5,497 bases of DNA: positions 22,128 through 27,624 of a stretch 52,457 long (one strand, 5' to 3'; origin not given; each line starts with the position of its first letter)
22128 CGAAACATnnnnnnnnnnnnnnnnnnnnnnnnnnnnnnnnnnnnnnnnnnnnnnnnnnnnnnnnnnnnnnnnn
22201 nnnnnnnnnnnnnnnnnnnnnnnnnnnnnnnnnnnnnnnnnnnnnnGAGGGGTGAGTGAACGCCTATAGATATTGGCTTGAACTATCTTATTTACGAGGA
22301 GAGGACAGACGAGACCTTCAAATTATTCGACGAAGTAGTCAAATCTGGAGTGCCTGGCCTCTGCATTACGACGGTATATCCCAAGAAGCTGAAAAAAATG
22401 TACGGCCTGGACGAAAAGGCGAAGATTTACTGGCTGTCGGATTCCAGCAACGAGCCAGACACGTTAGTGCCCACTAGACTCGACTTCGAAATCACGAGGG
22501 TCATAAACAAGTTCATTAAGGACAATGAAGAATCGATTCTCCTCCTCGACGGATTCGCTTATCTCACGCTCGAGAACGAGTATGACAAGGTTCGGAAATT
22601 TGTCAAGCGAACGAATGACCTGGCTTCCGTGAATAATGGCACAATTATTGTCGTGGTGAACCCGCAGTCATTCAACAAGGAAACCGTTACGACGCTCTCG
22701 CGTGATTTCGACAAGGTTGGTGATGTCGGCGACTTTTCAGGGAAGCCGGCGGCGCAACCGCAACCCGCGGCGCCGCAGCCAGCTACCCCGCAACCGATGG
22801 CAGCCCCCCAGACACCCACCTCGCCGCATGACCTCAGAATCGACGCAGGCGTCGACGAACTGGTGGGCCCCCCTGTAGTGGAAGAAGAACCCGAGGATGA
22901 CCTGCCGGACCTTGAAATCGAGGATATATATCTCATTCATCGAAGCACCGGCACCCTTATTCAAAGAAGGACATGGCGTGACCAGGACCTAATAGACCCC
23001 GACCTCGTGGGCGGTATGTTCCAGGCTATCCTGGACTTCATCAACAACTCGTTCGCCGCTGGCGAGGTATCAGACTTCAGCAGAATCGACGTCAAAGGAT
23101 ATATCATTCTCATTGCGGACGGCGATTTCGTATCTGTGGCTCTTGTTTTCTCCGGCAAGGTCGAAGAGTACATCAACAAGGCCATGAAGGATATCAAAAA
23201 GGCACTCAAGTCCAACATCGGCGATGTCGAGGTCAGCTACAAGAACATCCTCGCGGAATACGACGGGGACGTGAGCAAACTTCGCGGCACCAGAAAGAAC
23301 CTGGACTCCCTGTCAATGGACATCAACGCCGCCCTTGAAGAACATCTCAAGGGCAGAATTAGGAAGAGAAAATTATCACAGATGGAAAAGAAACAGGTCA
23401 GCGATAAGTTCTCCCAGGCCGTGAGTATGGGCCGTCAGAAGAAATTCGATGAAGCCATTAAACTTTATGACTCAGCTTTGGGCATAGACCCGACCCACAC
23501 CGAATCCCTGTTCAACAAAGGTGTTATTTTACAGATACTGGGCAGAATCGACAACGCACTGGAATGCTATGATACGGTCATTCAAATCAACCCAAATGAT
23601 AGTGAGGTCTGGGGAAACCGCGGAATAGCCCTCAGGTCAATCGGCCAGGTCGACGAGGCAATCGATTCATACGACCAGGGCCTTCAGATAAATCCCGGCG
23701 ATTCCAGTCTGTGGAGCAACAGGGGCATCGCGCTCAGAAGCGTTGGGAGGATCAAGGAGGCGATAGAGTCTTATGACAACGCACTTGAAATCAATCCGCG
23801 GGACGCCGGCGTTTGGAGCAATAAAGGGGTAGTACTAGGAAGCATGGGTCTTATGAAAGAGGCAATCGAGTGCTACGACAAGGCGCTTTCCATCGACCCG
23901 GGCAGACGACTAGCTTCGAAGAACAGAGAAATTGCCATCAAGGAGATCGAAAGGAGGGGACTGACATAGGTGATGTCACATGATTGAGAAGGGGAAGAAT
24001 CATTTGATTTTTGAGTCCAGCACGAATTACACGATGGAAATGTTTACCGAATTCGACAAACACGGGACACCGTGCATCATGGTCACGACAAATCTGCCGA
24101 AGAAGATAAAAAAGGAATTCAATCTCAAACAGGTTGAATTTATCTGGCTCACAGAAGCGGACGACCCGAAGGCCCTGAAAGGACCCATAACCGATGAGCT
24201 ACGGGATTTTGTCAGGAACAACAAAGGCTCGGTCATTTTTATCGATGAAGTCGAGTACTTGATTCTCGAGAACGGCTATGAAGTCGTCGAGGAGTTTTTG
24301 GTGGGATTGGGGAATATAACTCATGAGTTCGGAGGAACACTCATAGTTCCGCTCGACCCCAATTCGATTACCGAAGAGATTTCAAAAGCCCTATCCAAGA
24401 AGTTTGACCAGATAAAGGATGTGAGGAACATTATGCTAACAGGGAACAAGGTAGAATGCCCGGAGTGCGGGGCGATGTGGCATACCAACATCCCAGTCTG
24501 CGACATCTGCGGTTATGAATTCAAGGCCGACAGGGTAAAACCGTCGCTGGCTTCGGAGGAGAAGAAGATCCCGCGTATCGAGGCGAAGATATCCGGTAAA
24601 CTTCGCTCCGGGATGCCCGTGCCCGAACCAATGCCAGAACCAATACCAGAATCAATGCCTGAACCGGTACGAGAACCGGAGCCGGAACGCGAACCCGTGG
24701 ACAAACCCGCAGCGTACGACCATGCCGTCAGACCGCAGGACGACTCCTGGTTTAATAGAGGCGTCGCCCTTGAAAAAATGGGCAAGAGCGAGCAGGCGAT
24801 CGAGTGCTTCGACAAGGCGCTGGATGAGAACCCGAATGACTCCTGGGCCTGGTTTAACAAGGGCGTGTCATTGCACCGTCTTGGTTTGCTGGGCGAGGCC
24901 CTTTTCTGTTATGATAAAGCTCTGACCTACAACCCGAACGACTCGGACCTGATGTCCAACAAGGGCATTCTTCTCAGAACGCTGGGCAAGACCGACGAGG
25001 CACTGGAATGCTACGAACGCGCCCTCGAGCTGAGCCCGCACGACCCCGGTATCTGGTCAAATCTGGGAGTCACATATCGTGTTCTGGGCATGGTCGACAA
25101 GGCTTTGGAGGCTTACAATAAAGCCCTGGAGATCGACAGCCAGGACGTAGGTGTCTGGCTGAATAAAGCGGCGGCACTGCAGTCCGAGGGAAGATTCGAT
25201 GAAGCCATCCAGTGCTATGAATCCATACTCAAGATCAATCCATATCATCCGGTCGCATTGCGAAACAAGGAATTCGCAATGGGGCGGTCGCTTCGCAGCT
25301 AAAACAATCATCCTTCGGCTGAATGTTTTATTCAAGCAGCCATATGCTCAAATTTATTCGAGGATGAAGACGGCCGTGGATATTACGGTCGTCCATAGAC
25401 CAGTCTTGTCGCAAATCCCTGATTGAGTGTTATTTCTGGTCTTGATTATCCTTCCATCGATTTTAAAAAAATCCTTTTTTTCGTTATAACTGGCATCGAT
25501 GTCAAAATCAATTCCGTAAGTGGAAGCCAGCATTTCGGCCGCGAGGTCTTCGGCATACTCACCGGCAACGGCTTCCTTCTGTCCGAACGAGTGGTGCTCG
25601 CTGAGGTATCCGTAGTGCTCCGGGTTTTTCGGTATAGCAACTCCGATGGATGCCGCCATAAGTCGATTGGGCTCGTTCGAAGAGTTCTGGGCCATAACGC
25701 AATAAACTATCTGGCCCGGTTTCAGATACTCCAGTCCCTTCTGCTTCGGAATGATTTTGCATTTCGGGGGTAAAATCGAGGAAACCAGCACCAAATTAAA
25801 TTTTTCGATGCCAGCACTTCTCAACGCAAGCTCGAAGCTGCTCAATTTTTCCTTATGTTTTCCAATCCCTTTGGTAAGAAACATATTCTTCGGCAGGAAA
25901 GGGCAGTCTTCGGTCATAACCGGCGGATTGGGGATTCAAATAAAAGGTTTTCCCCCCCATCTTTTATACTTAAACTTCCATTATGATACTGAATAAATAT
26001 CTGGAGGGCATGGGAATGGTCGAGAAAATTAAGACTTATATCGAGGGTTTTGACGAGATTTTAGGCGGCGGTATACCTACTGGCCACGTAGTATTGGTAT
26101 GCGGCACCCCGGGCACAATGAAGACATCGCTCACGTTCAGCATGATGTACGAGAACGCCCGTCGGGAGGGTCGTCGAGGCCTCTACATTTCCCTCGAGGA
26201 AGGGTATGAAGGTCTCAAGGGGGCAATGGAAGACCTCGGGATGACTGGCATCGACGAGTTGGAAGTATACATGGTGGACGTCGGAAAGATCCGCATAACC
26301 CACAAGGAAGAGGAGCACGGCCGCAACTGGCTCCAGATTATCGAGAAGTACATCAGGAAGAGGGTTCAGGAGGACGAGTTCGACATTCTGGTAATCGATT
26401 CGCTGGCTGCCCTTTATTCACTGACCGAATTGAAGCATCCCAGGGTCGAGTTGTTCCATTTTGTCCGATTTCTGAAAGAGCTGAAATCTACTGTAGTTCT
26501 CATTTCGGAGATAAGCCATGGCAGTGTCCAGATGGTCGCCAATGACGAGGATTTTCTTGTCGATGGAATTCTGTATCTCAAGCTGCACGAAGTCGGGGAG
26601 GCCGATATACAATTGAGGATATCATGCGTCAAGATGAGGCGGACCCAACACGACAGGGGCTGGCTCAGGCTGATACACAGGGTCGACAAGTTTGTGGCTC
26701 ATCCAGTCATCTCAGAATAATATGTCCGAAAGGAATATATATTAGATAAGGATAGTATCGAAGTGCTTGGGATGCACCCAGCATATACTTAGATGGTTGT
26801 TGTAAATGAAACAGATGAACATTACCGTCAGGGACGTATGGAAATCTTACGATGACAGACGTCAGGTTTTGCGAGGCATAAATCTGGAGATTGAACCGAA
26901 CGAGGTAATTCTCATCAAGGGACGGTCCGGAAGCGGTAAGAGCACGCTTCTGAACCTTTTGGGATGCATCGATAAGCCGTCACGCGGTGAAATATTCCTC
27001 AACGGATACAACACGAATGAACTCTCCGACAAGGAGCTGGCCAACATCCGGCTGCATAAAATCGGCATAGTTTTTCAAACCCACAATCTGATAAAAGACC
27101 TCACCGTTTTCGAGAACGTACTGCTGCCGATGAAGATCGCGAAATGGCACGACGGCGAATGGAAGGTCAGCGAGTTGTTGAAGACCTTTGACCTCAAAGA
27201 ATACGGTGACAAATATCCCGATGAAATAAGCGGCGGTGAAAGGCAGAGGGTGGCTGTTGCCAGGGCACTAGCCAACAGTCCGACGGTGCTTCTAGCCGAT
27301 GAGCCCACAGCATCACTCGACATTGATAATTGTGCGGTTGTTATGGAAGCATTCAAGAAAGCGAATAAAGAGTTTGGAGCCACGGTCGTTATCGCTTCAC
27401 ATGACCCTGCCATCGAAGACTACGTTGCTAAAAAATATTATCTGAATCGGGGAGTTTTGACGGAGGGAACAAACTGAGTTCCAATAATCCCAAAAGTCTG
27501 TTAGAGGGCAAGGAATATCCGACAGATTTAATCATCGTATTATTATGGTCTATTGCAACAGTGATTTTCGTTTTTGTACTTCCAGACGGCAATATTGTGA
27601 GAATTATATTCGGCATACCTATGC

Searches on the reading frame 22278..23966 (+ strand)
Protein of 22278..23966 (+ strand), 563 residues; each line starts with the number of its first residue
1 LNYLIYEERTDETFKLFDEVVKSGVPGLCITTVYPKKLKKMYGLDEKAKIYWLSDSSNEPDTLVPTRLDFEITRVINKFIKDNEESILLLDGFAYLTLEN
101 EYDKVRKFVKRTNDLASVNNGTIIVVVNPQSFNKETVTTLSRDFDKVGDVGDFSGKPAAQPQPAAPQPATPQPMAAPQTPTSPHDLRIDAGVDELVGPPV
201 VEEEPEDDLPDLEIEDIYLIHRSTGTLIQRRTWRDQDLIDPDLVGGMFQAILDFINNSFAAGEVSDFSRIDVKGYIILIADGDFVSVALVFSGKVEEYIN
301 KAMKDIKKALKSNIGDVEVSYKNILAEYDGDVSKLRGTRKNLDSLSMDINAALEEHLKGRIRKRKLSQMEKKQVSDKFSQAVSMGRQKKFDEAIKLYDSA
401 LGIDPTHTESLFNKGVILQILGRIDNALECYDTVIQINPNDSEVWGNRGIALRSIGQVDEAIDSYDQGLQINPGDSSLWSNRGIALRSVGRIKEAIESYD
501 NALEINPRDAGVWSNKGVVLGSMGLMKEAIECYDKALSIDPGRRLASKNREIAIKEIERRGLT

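Call 53: search_protein_families(library=pfam, proteins=[window:22278-23966:+], max_evalue=0.001)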
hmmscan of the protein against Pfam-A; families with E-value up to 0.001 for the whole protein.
window:22278-23966:+ (563 aa): 23 families
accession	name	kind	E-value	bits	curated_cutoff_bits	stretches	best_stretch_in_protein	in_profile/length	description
PF00515.34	TPR_1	-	4.6e-47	156.4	27.8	4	512-541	3-32/34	Tetratricopeptide repeat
PF07719.23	TPR_2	-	3e-35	117.8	27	4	478-509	3-34/34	Tetratricopeptide repeat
PF13414.12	TPR_11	-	4.1e-32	110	26.8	3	485-524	3-42/42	TPR repeat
PF13181.12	TPR_8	-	7.3e-31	104.1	25.7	2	511-541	2-32/34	Tetratricopeptide repeat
PF05763.18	DUF835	-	3.3e-28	98.6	33.1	1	7-144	2-136/136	Protein of unknown function (DUF835)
PF13431.12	TPR_17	-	1.7e-25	87.6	24.4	1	430-462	1-33/34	Tetratricopeptide repeat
PF14559.12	TPR_19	-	1.4e-20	73.8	25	3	387-445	4-62/68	Tetratricopeptide repeat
PF13428.12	TPR_14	-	2.5e-19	68.3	23.5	0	478-516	3-41/44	Tetratricopeptide repeat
PF13371.12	TPR_9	-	1.5e-18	67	35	3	386-442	7-63/73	Tetratricopeptide repeat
PF13424.12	TPR_12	-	8.4e-18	64.8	30.1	1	411-471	6-74/77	Tetratricopeptide repeat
PF13432.12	TPR_16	-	1.3e-16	61.1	32.7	2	421-475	10-64/65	Tetratricopeptide repeat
PF01239.28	PPTA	-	1.7e-14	53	29.5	0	459-487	2-30/32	Protein prenyltransferase alpha subunit repeat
PF13176.12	TPR_7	-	1.6e-12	46.9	27.9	0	449-471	6-28/36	Tetratricopeptide repeat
PF24575.1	TPR_Slam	-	3e-07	31.3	35.2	0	372-406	45-79/104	Surface lipoprotein assembly modifier, N-terminal TPR repeats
PF13374.12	TPR_10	-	4.7e-07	30.1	27.5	0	481-505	7-31/42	Tetratricopeptide repeat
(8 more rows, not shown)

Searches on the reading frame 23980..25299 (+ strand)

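Call 53: search_protein_families(library=pfam, proteins=[window:23980-25299:+], max_evalue=0.001)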
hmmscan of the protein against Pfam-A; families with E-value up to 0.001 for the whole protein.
window:23980-25299:+ (440 aa): 30 families (the best 25 are shown)
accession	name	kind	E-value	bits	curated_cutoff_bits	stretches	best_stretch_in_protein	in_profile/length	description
PF00515.34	TPR_1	-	4.5e-55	181.8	27.8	5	255-287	2-34/34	Tetratricopeptide repeat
PF07719.23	TPR_2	-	1.9e-44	146.5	27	5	256-287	3-34/34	Tetratricopeptide repeat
PF13431.12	TPR_17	-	1e-38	128.8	24.4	4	276-308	1-33/34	Tetratricopeptide repeat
PF13181.12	TPR_8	-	3.1e-37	124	25.7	5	255-287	2-34/34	Tetratricopeptide repeat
PF13414.12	TPR_11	-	1.3e-33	114.8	26.8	3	332-366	4-38/42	TPR repeat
PF13428.12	TPR_14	-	2.8e-27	92.9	23.5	3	331-363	10-42/44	Tetratricopeptide repeat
PF13424.12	TPR_12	-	7.9e-24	84.1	30.1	2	289-352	4-75/77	Tetratricopeptide repeat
PF13432.12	TPR_16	-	2e-23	82.9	32.7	2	328-389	3-64/65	Tetratricopeptide repeat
PF05763.18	DUF835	-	1.3e-21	77.2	33.1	1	13-142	3-136/136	Protein of unknown function (DUF835)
PF13371.12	TPR_9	-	2.6e-20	72.6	35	3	336-389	9-62/73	Tetratricopeptide repeat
PF14559.12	TPR_19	-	2e-19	70.1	25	3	370-421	5-56/68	Tetratricopeptide repeat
PF13176.12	TPR_7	-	4.8e-18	64.1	27.9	0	325-355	2-32/36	Tetratricopeptide repeat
PF13174.12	TPR_6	-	7.2e-16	58.1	26.3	0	255-286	1-32/33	Tetratricopeptide repeat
PF01239.28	PPTA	-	7.3e-11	41.5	29.5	0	271-296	2-27/32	Protein prenyltransferase alpha subunit repeat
PF13429.12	TPR_15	-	3.2e-10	40.3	26.2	1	305-416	163-274/280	Tetratricopeptide repeat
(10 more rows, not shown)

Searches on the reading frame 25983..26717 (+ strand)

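Call 53: search_protein_families(library=pfam, proteins=[window:25983-26717:+], max_evalue=0.001)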
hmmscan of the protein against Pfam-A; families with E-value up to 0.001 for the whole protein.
window:25983-26717:+ (245 aa): 5 families
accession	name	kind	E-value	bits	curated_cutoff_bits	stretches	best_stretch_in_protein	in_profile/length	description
PF06745.19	ATPase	-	5e-40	137.7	26.6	1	16-226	1-213/231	KaiC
PF13481.12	AAA_25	-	6.2e-10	39.5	27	1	23-156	22-167/195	AAA domain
PF00154.27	RecA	-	3.2e-05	24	27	1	13-150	30-148/262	recA bacterial DNA recombination protein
PF03796.21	DnaB_C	-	0.00028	20.8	27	0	16-175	2-176/255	DnaB-like helicase C terminal domain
PF13479.12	AAA_24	-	0.00058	20.2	27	0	36-148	4-80/195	AAA domain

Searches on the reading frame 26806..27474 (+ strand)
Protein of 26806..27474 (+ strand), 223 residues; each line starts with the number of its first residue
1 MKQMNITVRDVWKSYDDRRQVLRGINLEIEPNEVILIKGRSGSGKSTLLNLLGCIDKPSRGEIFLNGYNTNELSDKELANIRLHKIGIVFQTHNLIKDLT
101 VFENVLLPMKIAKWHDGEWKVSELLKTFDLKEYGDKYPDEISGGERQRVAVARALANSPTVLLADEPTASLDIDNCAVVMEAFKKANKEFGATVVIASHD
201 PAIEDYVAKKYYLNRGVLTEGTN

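Call 53: search_protein_families(library=pfam, proteins=[window:26806-27474:+], max_evalue=0.001)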
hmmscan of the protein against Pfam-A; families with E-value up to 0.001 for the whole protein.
window:26806-27474:+ (223 aa): 5 families
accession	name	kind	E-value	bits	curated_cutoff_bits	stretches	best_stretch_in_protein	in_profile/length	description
PF00005.33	ABC_tran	-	4.2e-32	112.1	25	1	22-169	1-137/137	ABC transporter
PF13304.12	AAA_21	-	3.6e-07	31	27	0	150-203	247-302/304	AAA domain, putative AbiEii toxin, Type IV TA system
PF25199.1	nSTAND_NTPase5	-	3.2e-05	24.2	34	0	8-50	11-59/145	Novel STAND NTPase 5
PF13555.12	AAA_29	-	4e-05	23.7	27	1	26-49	16-39/61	P-loop containing region of AAA domain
PF02463.25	SMC_N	-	0.00024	21.1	40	0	114-199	135-197/220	RecF/RecN/SMC N terminal domain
